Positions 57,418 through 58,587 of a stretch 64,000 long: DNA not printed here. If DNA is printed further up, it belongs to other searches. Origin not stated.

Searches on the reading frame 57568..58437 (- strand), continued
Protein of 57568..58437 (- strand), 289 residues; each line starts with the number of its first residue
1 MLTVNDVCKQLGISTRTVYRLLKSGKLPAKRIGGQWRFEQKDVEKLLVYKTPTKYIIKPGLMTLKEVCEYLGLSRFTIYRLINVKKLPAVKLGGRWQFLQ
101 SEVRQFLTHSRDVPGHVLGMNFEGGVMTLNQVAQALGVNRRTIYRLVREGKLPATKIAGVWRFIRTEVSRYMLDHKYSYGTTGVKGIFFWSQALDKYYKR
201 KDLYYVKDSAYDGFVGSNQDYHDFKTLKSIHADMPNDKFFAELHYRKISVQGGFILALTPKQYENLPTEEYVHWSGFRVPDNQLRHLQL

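Call 97: list_cluster_members(proteins=[P0035, P0031, P0026, P0029, P0021, P0012])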
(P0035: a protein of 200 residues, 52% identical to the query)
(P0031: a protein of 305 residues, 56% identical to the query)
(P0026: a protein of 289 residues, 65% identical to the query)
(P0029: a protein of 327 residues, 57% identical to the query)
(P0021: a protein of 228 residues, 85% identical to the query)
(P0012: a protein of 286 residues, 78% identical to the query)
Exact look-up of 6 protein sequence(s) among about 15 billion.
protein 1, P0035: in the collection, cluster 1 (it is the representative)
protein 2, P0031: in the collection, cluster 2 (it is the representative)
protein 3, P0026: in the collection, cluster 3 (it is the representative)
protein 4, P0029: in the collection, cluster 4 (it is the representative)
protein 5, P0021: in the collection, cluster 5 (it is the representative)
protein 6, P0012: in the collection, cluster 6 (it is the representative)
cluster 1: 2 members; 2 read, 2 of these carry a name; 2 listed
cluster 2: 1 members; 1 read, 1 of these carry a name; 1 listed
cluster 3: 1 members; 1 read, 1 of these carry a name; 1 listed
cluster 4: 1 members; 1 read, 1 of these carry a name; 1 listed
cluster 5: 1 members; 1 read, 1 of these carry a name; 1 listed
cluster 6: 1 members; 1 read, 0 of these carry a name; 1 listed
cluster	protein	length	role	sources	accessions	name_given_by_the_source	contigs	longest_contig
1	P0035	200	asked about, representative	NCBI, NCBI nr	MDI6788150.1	MAG: helix-turn-helix domain-containing protein, partial [Planctomycetota bacterium] | helix-turn-helix domain-containing protein [Planctomycetota bacterium]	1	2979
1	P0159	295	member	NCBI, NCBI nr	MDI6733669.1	MAG: helix-turn-helix domain-containing protein [Planctomycetota bacterium] | helix-turn-helix domain-containing protein [Planctomycetota bacterium]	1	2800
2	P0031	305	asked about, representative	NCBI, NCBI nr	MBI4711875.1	MAG: helix-turn-helix domain-containing protein [Planctomycetes bacterium] | helix-turn-helix domain-containing protein [Planctomycetota bacterium]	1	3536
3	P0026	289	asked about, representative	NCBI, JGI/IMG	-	excisionase family DNA binding protein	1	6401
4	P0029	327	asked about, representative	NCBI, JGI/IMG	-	excisionase family DNA binding protein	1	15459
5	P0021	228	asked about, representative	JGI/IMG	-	excisionase family DNA binding protein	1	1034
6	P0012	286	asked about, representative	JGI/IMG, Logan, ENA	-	-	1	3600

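Call 100: search_dna_similar(query=window:57568-58437:-, collection=plasmids, mode=protein, max_rows=10, max_evalue=0.001)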
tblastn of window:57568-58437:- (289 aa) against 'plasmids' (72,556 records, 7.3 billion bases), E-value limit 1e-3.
Records with a match: 1154; places in all: 1158; records where one place covers at least 80% of the query: 0.
Best place of each record, by identity: <60% 1154.
By first word of the organism name: Klebsiella 1028; Enterobacter 36; Escherichia 21; Salmonella 19; Acinetobacter 16; Raoultella 6; Providencia 5; Citrobacter 4; Aeromonas 3; Rhizobium 2; and 13 more.
By predicted mobility (MOB-suite, as given by PLSDB): conjugative 865; non-mobilizable 247; mobilizable 42.
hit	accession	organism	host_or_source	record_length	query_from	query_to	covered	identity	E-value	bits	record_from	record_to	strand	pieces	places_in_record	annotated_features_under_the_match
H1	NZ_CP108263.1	Streptomyces sp. NBC_00053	-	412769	2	172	59%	29.2%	1e-11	130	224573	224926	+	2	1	helix-turn-helix domain-containing protein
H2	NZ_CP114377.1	Klebsiella pneumoniae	Homo sapiens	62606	27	172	51%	29.9%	6e-6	105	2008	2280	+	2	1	helix-turn-helix domain-containing protein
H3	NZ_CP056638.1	Citrobacter freundii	culture,Wastewater influent sample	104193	27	172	51%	29.9%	6e-6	105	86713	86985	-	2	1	helix-turn-helix domain-containing protein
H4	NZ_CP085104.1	Klebsiella pneumoniae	Bivalve mollusc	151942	27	172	51%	29.9%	6e-6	105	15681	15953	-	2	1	helix-turn-helix domain-containing protein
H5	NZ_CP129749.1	Klebsiella pneumoniae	Homo sapiens,whole organism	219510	27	172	51%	29.9%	6e-6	105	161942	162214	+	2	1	helix-turn-helix domain-containing protein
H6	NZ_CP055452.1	Klebsiella pneumoniae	culture,Freshwater sample from ...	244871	27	172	51%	29.9%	6e-6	105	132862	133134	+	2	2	helix-turn-helix domain-containing protein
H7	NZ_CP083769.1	Klebsiella pneumoniae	Homo sapiens,throat swab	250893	27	172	51%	29.9%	6e-6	105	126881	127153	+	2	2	helix-turn-helix domain-containing protein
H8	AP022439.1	Raoultella planticola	-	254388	27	172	51%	29.9%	6e-6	105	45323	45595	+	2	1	hypothetical protein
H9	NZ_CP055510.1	Klebsiella pneumoniae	culture,Wastewater effluent sample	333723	27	172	51%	29.9%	6e-6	105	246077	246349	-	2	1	helix-turn-helix domain-containing protein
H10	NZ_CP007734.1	Klebsiella pneumoniae subsp. pneumoniae KPNIH27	groin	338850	27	172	51%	29.9%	6e-6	105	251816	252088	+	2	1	helix-turn-helix domain-containing protein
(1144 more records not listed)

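Call 101: search_dna_similar(query=window:57568-58437:-, collection=phages, mode=protein, max_rows=10, max_evalue=0.001)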
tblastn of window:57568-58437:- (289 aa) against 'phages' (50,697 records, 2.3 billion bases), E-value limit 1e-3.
Records with a match: 3; places in all: 3; records where one place covers at least 80% of the query: 0.
Best place of each record, by identity: <60% 3.
By first word of the organism name: Mycobacterium 2; Listeria 1.
By host as written in the record: Mycobacterium smegmatis mc2 155 2; Listeria monocytogenes 1.
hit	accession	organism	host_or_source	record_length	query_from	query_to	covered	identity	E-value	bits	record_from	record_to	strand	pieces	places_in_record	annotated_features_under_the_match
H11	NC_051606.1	Mycobacterium phage Amohnition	Mycobacterium smegmatis mc2 155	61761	33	114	28%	37.3%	1e-4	50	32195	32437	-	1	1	40: HTH DNA binding protein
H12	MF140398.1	Mycobacterium phage Amohnition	Mycobacterium smegmatis mc2 155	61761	33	114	28%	37.3%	1e-4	50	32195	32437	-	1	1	40: hypothetical protein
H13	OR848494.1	Listeria phage LM 4-14-1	Listeria monocytogenes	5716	3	47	16%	37.8%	3e-4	48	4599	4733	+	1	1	record has no annotation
